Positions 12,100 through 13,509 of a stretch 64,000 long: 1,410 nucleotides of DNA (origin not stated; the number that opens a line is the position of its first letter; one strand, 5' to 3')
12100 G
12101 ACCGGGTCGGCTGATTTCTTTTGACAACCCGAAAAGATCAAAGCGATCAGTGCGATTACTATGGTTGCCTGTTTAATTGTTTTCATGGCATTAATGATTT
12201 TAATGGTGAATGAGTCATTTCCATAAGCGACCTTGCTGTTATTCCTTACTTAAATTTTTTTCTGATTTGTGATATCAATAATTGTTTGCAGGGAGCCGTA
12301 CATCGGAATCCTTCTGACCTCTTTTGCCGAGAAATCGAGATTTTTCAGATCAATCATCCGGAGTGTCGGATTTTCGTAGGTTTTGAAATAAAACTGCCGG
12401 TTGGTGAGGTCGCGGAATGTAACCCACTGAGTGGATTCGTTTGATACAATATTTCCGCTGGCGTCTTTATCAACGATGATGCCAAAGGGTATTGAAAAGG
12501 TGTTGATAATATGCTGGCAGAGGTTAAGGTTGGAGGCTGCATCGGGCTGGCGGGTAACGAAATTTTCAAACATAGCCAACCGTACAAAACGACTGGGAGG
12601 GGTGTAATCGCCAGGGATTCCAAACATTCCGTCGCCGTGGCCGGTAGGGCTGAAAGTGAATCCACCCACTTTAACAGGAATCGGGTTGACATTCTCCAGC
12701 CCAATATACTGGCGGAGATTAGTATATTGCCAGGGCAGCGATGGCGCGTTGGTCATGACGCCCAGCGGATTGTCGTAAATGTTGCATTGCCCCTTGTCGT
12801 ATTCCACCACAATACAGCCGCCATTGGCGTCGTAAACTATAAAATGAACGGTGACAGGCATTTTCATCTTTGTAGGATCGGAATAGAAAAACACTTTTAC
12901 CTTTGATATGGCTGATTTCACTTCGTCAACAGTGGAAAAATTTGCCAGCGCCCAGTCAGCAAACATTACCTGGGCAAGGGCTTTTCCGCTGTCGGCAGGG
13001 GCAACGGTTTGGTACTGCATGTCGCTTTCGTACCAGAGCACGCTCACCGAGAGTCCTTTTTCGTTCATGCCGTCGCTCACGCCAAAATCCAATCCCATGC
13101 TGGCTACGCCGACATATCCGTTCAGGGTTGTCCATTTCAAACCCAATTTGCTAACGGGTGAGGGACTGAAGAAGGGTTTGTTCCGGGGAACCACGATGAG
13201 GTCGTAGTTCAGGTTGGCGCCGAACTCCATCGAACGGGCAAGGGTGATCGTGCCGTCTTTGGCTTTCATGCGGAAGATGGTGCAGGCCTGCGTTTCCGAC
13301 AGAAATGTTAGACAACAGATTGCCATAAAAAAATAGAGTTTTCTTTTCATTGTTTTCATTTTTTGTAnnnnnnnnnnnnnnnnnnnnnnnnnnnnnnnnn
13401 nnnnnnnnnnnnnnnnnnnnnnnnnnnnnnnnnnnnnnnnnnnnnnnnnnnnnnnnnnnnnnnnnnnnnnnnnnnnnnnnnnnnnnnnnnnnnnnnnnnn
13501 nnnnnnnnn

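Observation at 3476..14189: Lipase / amide-hydrolase / beta-barrel gene set organised like a utilisation locus for an amide-linked lipid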

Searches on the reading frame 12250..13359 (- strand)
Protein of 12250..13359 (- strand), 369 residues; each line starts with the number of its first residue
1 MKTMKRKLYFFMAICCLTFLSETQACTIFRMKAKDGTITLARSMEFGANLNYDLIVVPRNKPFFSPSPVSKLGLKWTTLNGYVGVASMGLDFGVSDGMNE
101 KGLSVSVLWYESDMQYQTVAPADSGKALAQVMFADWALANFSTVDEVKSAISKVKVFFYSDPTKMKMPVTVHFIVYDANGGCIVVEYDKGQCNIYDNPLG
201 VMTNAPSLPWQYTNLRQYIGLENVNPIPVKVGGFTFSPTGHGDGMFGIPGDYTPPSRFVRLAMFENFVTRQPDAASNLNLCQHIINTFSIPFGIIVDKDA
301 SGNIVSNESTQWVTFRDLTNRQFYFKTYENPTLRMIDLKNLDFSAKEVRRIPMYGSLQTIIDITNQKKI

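Call 3: search_protein_families(library=pfam, proteins=[window:12250-13359:-], max_evalue=0.01)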
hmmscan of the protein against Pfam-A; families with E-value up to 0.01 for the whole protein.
window:12250-13359:- (369 aa): 2 families
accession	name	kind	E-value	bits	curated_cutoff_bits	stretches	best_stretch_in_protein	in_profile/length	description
PF02275.23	CBAH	-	1.2e-60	206.2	20.4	1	26-345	1-310/316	Linear amide C-N hydrolases, choloylglycine hydrolase family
PF03417.21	AAT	-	0.00019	21.6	23.2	1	80-199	31-134/225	Acyl-coenzyme A:6-aminopenicillanic acid acyl-transferase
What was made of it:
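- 12250..13359 (-): Cys-Ntn linear amide hydrolase of the choloylglycine hydrolase (BSH/PVA) family. The signal peptide ends at the nucleophile Cys26. PF02275 1.2e-60 (call 3).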

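Call 4: search_protein_families(library=ncbifam, proteins=[window:12250-13359:-], max_evalue=0.01)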
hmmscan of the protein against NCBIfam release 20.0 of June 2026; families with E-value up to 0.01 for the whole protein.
window:12250-13359:- (369 aa): 3 families
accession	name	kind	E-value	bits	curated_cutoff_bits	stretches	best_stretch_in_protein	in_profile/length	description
NF038245.1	bile_salt_hydro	equivalog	3.1e-55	187.6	350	1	26-348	2-312/314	choloylglycine hydrolase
NF058572.1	PenVAmdYxeL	equivalog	2e-49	168.6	600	1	26-350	2-315/328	penicillin V amidase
NF040521.1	C45_proenzyme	subfamily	1.2e-06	28.1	85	1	15-212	84-245/313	C45 family autoproteolytic acyltransferase/hydrolase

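Call 17: search_solved_structures(query=window:12250-13359:-, max_evalue=0.001, show_alignments=2)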
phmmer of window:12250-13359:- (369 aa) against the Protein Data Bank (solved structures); distinct sequences matched with E-value up to 0.001: 32.
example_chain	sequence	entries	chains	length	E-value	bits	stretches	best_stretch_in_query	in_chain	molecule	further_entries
2bjf_A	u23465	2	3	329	2.1e-45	158.5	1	26-350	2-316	CHOLOYLGLYCINE HYDROLASE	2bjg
2rlc_A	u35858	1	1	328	3.2e-45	157.9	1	26-350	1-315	Choloylglycine hydrolase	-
2rf8_A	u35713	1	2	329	1.2e-44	156.1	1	29-350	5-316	Choloylglycine hydrolase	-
2rg2_A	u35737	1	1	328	3.1e-44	154.6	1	26-350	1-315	Choloylglycine hydrolase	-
2iwm_A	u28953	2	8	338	9.7e-37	130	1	32-341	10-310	PENICILLIN ACYLASE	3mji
2z71_A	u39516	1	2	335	1.1e-36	129.9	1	32-341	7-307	Penicillin acylase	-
3pva_A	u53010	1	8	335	1.2e-36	129.8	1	26-341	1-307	PROTEIN (PENICILLIN V ACYLASE)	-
2quy_A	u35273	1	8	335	5.3e-36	127.6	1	26-341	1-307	Penicillin acylase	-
2oqc_A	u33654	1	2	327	6.2e-36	127.4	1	26-347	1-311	Penicillin V acylase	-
2pva_A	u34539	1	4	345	1.1e-31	113.3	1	26-341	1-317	PENICILLIN V ACYLASE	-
8vrx_A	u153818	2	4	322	2.1e-28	102.6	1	26-338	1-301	Bile Salt Hydrolase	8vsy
7svk_A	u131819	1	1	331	1.1e-26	97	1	38-354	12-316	Choloylglycine hydrolase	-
7svh_A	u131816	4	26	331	6.8e-26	94.3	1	46-348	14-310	Choloylglycine hydrolase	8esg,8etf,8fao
7sve_A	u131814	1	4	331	9.3e-26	93.9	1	41-346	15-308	Choloylglycine hydrolase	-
8esi_A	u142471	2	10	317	1.5e-25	93.2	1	26-348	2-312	Conjugated bile acid hydrolase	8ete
4wl3_A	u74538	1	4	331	3.8e-22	82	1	40-347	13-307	Bile salt hydrolase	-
4wl2_A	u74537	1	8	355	3.1e-20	75.7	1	40-346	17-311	Putative exported choloylglycine hydrolase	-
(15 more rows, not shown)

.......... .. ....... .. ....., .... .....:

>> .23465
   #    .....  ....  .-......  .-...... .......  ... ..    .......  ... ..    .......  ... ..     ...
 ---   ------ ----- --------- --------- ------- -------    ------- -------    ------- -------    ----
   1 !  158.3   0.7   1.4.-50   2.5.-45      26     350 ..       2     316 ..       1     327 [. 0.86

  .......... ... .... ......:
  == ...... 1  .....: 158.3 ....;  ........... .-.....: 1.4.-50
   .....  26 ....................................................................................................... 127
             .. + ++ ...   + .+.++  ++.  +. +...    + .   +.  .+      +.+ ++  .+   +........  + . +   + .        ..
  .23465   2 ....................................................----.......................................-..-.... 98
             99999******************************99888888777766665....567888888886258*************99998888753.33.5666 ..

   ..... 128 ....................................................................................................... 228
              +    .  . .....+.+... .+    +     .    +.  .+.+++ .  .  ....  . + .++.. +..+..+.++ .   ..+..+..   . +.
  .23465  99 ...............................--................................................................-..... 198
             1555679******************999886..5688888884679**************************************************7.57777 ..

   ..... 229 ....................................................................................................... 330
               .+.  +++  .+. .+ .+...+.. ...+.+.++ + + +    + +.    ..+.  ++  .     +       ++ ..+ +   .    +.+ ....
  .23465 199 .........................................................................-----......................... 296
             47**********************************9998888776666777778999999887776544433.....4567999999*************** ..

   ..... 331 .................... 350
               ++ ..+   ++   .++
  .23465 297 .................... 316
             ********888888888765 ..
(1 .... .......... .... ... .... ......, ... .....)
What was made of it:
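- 12250..13359 (-): Closest solved structure is C. perfringens BSH at 2e-45 (call 17).
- Checked: Cys26 of the CBAH follows the signal peptide directly and aligns with the catalytic Cys2 of C. perfringens BSH (call 17).
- The CBAH is closer to C. perfringens BSH (2e-45) and Bacillus PVA (1e-36) than to the Gram-negative PVA/AHL acylases 4wl2 and 4wl3 (about 1e-20 to 1e-22) or the Shewanella enzymes (1.5e-5) (call 17).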

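Call 32: find_homologous_proteins(query=window:12250-13359:-, max_evalue=1e-40)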
Query window:12250-13359:- (369 aa): 2252 proteins with E <= 1e-40 among 3609 candidates; the best 120 are listed.
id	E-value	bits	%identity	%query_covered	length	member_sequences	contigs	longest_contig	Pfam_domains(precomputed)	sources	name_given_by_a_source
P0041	4.7e-252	853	100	100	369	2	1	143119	PF02275.24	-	-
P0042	1.5e-226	769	91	98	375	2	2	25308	PF02275.24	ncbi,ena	ncbi:MAG: choloylglycine hydrolase family protein [Bacteroidota bacterium]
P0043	3.5e-218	742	86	99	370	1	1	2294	PF02275.24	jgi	jgi:choloylglycine hydrolase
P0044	2.1e-215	733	86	98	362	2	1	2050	PF02275.24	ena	-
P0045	2.8e-213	726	85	97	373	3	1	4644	PF02275.24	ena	-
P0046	3.1e-211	719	83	98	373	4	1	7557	PF02275.24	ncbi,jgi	jgi:choloylglycine hydrolase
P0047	1.2e-208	710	88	93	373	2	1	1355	PF02275.24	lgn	-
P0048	1.5e-208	710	88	93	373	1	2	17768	PF02275.24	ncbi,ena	-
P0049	7.0e-208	708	85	96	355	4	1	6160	PF02275.24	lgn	-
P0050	2.1e-206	703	84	93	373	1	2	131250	PF02275.24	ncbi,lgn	-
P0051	5.7e-206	702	84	96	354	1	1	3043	PF03417.22,PF02275.24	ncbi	ncbi:MAG: choloylglycine hydrolase family protein, partial [Bacteroidota bacterium]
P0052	2.5e-205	700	84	94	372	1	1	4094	PF02275.24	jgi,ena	jgi:choloylglycine hydrolase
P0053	1.4e-203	694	83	96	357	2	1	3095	PF02275.24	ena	-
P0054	1.2e-202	691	85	93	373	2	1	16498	PF02275.24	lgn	-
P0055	2.1e-202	690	81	95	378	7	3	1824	PF02275.24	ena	-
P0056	4.0e-202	689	81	98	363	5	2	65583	PF03417.22,PF02275.24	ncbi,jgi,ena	-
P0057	9.0e-201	685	80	98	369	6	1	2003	PF02275.24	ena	-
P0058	1.1e-199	681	82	94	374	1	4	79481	PF03417.22,PF02275.24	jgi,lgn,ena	-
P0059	9.1e-198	675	80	95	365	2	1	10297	PF02275.24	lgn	-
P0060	1.2e-196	671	81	93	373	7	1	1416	PF03417.22,PF02275.24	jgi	jgi:choloylglycine hydrolase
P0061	4.6e-196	669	79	98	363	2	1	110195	PF02275.24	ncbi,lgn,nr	ncbi:MAG: linear amide C-N hydrolase [Bacteroidetes bacterium]|nr:linear amide C-N hydrolase [Bacter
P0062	1.3e-194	664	80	93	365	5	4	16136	PF03417.22,PF02275.24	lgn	-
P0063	9.8e-194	661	80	93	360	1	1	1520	PF02275.24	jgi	jgi:choloylglycine hydrolase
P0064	2.8e-192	657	76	98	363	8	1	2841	PF02275.24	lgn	-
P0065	7.0e-191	652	75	98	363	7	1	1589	PF02275.24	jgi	jgi:choloylglycine hydrolase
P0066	3.1e-190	650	79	95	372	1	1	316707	PF02275.24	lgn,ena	-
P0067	2.1e-188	644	75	99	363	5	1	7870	PF02275.24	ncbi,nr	ncbi:MAG: linear amide C-N hydrolase [Bacteroidetes bacterium]|nr:linear amide C-N hydrolase [Bacter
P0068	2.6e-188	644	74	99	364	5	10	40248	PF02275.24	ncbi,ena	-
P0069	1.3e-187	641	75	97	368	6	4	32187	PF02275.24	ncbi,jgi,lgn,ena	-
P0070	3.6e-187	640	74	98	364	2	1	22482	PF02275.24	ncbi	ncbi:MAG: linear amide C-N hydrolase [bacterium]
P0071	1.6e-186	638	75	95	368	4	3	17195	PF02275.24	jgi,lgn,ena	-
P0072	8.9e-186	635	75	98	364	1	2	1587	PF02275.24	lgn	-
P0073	1.0e-185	635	74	98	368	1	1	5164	PF02275.24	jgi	-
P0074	2.8e-185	634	75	96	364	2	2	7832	PF02275.24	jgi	jgi:choloylglycine hydrolase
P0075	1.3e-184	631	72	99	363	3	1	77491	PF02275.24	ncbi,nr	ncbi:MAG: linear amide C-N hydrolase [Bacteroidetes bacterium]|nr:linear amide C-N hydrolase [Bacter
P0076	4.5e-184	630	76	93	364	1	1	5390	PF02275.24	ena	-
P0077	1.0e-183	628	75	93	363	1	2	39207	PF02275.24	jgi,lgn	jgi:choloylglycine hydrolase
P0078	4.8e-183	626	73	97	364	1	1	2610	PF02275.24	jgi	jgi:choloylglycine hydrolase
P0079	1.0e-182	625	73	97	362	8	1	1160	PF02275.24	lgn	-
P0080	1.4e-182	625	73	97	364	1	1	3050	PF02275.24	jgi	jgi:choloylglycine hydrolase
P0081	1.4e-181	621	71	97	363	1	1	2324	PF02275.24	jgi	jgi:choloylglycine hydrolase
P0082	2.6e-181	621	72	98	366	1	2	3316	PF03417.22,PF02275.24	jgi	-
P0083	2.1e-178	611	72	98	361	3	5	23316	PF02275.24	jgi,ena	jgi:choloylglycine hydrolase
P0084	2.3e-178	611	82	84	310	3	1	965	PF03417.22,PF02275.24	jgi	jgi:choloylglycine hydrolase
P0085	1.5e-176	605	70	97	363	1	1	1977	PF02275.24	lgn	-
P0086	4.1e-170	584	68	98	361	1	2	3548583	PF02275.24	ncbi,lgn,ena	-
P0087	1.4e-166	572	70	93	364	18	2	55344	PF02275.24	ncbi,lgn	-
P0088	3.4e-165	568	67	96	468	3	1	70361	PF09394.17,PF02275.24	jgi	-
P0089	2.1e-161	555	66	99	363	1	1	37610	PF02275.24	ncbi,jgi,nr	ncbi:MAG: linear amide C-N hydrolase [Bacteroidales bacterium]|jgi:choloylglycine hydrolase|nr:linea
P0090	1.0e-160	553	64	98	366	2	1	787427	PF02275.24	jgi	-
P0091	2.6e-160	551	67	93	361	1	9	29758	PF02275.24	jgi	-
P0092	3.8e-159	548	65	98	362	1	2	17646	PF02275.24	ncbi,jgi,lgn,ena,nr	ncbi:MAG: linear amide C-N hydrolase [Bacteroidales bacterium]|jgi:choloylglycine hydrolase|nr:linea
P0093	3.3e-158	545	64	99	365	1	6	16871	PF02275.24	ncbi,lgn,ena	-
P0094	7.7e-158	543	66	97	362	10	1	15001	PF02275.24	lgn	-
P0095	1.1e-156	540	65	96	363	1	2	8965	PF02275.24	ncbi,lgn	ncbi:MAG: linear amide C-N hydrolase [Bacteroidota bacterium]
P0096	5.4e-156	537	66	93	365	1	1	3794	PF02275.24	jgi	jgi:choloylglycine hydrolase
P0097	2.2e-155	535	62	98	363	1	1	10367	PF02275.24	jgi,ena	-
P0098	6.9e-155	534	63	98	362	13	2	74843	PF02275.24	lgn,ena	-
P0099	7.5e-154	530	64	98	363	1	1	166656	PF02275.24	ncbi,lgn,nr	ncbi:MAG: choloylglycine hydrolase family protein [Bacteroidetes bacterium]|nr:choloylglycine hydrol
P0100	1.4e-153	529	62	99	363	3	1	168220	PF02275.24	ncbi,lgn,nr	ncbi:MAG: choloylglycine hydrolase family protein [Bacteroidales bacterium]|nr:choloylglycine hydrol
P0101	6.1e-152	524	62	94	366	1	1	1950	PF02275.24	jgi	-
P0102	3.3e-151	521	60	98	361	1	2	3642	PF02275.24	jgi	-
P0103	9.9e-151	520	61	98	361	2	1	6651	PF02275.24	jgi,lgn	jgi:choloylglycine hydrolase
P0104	1.8e-150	519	60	98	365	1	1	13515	PF02275.24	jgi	jgi:choloylglycine hydrolase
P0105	6.3e-149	514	62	98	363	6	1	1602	PF02275.24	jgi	-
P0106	1.0e-148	513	65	93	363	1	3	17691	PF02275.24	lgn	-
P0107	1.4e-148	513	59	100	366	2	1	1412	PF02275.24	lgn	-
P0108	3.2e-147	508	62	97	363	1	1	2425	PF02275.24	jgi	jgi:choloylglycine hydrolase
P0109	1.8e-146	506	59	99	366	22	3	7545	PF03417.22,PF02275.24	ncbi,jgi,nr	ncbi:MAG: choloylglycine hydrolase family protein [Deltaproteobacteria bacterium]|nr:choloylglycine 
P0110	2.4e-146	506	61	99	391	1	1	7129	PF02275.24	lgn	-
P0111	1.1e-145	503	61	99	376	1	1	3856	PF02275.24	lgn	-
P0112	1.2e-145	503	62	93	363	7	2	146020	PF02275.24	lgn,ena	-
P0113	2.8e-145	502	59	98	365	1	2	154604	PF02275.24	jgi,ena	-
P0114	4.5e-145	501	59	98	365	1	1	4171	PF02275.24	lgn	-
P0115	5.7e-145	501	58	99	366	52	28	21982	PF03417.22,PF02275.24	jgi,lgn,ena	jgi:choloylglycine hydrolase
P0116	1.8e-144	499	60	98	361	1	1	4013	PF02275.24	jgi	-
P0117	5.1e-144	498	59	99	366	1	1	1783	PF02275.24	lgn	-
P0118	5.9e-144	498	59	98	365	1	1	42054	PF02275.24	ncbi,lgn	-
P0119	1.1e-143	497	60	96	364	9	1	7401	PF02275.24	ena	-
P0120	1.9e-143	496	58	98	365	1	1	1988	PF03417.22,PF02275.24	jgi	jgi:choloylglycine hydrolase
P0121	2.1e-143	496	59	98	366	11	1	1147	PF03417.22,PF02275.24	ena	-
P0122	2.2e-143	496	58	99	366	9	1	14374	PF02275.24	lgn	-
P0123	2.5e-143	496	58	98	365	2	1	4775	PF03417.22,PF02275.24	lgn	-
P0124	4.2e-143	495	59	93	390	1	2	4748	PF02275.24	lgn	-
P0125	4.3e-143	495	58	99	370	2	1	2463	PF03417.22,PF02275.24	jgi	jgi:choloylglycine hydrolase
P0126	5.7e-143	494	58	98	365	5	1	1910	PF03417.22,PF02275.24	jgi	jgi:choloylglycine hydrolase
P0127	9.4e-143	494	57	99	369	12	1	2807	PF03417.22,PF02275.24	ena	-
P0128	1.1e-142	493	58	99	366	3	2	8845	PF02275.24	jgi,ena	jgi:choloylglycine hydrolase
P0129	1.8e-142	493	57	99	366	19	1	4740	PF02275.24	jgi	jgi:choloylglycine hydrolase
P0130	1.8e-142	493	57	99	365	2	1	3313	PF03417.22,PF02275.24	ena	-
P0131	1.9e-142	493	60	93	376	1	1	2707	PF03417.22,PF02275.24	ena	-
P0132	3.9e-142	492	59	96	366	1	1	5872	PF03417.22,PF02275.24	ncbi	-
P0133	4.5e-142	491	60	96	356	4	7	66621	PF03417.22,PF02275.24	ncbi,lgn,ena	-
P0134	4.7e-142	491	57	98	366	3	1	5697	PF03417.22,PF02275.24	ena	-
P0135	5.9e-142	491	58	98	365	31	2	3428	PF03417.22,PF02275.24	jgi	jgi:choloylglycine hydrolase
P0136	6.0e-142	491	58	99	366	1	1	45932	PF02275.24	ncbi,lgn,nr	ncbi:MAG: choloylglycine hydrolase family protein [Deltaproteobacteria bacterium]|nr:choloylglycine 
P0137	7.2e-142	491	64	88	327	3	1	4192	PF02275.24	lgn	-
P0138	7.9e-142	491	56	99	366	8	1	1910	PF02275.24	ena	-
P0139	8.6e-142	491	57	98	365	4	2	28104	PF03417.22,PF02275.24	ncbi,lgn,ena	-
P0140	9.3e-142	490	57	99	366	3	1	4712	PF02275.24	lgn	-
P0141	1.0e-141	490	59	99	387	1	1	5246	PF02275.24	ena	-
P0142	1.1e-141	490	58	99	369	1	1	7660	PF03417.22,PF02275.24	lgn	-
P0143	1.1e-141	490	61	93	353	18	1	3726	PF02275.24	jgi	jgi:choloylglycine hydrolase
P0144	1.3e-141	490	56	99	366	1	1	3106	PF02275.24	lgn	-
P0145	1.3e-141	490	58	98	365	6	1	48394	PF03417.22,PF02275.24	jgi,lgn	jgi:choloylglycine hydrolase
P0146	1.5e-141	490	65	88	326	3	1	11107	PF02275.24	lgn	-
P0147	1.9e-141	489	59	97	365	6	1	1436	PF03417.22,PF02275.24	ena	-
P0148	3.8e-141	488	57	100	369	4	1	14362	PF03417.22,PF02275.24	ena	-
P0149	5.7e-141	488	59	96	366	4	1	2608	PF02275.24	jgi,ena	-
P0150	6.4e-141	488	57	99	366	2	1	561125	PF03417.22,PF02275.24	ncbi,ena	-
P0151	9.2e-141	487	58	98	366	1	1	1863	PF03417.22,PF02275.24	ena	-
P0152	1.2e-140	487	56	98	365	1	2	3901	PF03417.22,PF02275.24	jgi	jgi:choloylglycine hydrolase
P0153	1.4e-140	487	56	98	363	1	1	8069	PF03417.22,PF02275.24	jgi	-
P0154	1.5e-140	486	58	99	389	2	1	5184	PF02275.24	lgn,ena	-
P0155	2.6e-140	486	59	97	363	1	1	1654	PF02275.24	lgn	-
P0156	4.1e-140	485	59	94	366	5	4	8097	PF02275.24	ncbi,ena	-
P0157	4.6e-140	485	57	98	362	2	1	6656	PF03417.22,PF02275.24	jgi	-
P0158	8.1e-140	484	56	97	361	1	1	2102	PF03417.22,PF02275.24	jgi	-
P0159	9.1e-140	484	58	98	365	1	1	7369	PF03417.22,PF02275.24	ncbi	-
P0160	9.2e-140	484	57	99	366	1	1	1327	PF02275.24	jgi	jgi:choloylglycine hydrolase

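Call 33: find_encoding_contigs(protein=P0061, flank=8000, max_places=1)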
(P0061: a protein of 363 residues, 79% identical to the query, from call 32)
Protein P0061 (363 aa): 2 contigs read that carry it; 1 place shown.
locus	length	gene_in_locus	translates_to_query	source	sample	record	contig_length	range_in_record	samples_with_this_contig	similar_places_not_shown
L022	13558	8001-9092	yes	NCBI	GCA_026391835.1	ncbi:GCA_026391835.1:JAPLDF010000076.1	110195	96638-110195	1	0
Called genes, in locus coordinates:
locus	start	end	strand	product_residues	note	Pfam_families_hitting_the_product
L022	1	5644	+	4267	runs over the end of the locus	PF13385:Laminin_G_3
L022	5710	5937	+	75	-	-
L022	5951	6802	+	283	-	-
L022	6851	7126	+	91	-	-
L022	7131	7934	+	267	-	-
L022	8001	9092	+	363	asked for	PF02275:CBAH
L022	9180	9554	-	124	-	PF01638:HxlR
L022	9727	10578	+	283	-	PF05368:NmrA, PF07993:NAD_binding_4 (faint), PF13460:NAD_binding_10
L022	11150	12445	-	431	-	PF13173:AAA_14, PF13635:DUF4143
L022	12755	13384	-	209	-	-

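Call 34: find_encoding_contigs(protein=P0086, flank=8000, max_places=1)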
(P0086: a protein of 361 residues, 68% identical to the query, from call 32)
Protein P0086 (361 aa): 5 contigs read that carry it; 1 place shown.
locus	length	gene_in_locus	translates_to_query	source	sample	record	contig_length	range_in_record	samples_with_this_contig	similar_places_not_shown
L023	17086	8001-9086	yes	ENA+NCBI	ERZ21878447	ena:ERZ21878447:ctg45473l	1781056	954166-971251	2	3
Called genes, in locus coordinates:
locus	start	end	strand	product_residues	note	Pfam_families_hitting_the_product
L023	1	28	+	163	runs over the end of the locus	PF20589:DUF6790 (weak)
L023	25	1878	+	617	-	PF12969:DUF3857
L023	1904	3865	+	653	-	PF12969:DUF3857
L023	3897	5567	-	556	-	PF00144:Beta-lactamase, PF11954:DUF3471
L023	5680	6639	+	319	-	PF01073:3Beta_HSD (weak), PF01370:Epimerase, PF04321:RmlD_sub_bind, PF16363:GDP_Man_Dehyd, PF07993:NAD_binding_4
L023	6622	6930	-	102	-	-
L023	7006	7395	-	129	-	PF19643:DUF6146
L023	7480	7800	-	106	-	-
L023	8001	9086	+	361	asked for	PF02275:CBAH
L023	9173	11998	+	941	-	PF15902:Sortilin-Vps10 (faint), PF18962:Por_Secre_tail (weak)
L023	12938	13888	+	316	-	-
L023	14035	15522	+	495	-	PF18962:Por_Secre_tail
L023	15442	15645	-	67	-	-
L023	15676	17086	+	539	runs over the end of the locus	PF18962:Por_Secre_tail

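Call 35: find_encoding_contigs(protein=P0100, flank=8000, max_places=1)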
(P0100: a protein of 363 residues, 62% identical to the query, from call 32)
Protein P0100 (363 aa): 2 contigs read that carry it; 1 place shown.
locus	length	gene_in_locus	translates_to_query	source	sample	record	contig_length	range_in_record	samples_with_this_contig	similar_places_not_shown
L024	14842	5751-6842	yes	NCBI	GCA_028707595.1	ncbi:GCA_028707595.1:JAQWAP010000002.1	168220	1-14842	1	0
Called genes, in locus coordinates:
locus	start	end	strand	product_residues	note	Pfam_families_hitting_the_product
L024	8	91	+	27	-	PF01695:IstB_IS21 (weak)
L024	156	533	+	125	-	PF04371:PAD_porph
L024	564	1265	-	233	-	PF13707:RloB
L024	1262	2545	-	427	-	PF13175:AAA_15 (faint), PF02463:SMC_N (faint), PF13304:AAA_21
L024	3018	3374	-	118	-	-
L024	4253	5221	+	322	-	PF02666:PS_Dcarbxylase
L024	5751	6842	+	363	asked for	PF02275:CBAH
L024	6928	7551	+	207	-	PF00440:TetR_N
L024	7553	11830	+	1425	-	PF01548:DEDD_Tnp_IS110 (faint), PF01869:BcrAD_BadFG, PF09989:DUF2229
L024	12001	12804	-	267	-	-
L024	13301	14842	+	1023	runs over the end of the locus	PF16655:PhoD_N (faint), PF16656:Pur_ac_phosph_N (faint), PF19408:PKD_6, PF18962:Por_Secre_tail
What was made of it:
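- Most members of the large CBAH subfamily (2252 hits at E<1e-40, call 32) occur without P (L023, L024; calls 34, 35).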

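Call 55: search_protein_families(library=pfam, proteins=[L022:5951-6802:+], max_evalue=0.01)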
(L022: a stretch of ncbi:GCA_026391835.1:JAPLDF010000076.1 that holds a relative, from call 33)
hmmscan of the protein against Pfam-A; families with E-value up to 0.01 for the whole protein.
L022:5951-6802:+ (283 aa): 0 families
